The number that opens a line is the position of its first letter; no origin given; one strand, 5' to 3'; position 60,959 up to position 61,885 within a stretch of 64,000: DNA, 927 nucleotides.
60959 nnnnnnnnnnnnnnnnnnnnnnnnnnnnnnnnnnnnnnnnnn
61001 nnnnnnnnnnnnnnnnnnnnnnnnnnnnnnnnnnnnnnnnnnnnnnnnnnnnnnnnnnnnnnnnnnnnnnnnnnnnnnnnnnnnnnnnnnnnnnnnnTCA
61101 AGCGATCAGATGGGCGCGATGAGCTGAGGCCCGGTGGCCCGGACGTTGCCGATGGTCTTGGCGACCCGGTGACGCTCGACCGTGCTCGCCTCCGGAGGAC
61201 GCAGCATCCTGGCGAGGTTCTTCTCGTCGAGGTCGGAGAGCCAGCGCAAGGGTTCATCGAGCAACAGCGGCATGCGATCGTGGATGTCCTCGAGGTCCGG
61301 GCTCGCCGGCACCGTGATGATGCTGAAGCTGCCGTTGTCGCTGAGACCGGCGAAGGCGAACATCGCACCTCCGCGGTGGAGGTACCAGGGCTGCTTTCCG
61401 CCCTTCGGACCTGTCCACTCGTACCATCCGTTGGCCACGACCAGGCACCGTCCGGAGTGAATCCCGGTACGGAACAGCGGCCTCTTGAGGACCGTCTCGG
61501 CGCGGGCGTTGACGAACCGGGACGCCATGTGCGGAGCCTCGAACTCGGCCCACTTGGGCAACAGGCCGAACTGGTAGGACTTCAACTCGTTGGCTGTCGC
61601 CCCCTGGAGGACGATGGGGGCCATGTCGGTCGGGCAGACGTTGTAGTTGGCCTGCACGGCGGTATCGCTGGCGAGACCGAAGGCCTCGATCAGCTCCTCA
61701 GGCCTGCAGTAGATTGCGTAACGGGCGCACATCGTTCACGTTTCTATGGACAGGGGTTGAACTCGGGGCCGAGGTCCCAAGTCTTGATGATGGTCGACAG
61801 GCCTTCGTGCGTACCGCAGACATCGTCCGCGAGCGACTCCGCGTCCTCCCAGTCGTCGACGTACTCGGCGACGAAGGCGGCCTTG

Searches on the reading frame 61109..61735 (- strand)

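Call 21: search_protein_families(library=pfam, proteins=[window:61109-61735:-], max_evalue=0.00001)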
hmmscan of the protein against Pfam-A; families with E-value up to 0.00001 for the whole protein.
window:61109-61735:- (209 aa): 1 family
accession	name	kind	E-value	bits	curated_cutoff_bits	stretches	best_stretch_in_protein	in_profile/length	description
PF02586.19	SRAP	-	2.1e-50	171.7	27.1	1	2-198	1-214/214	SOS response associated peptidase (SRAP)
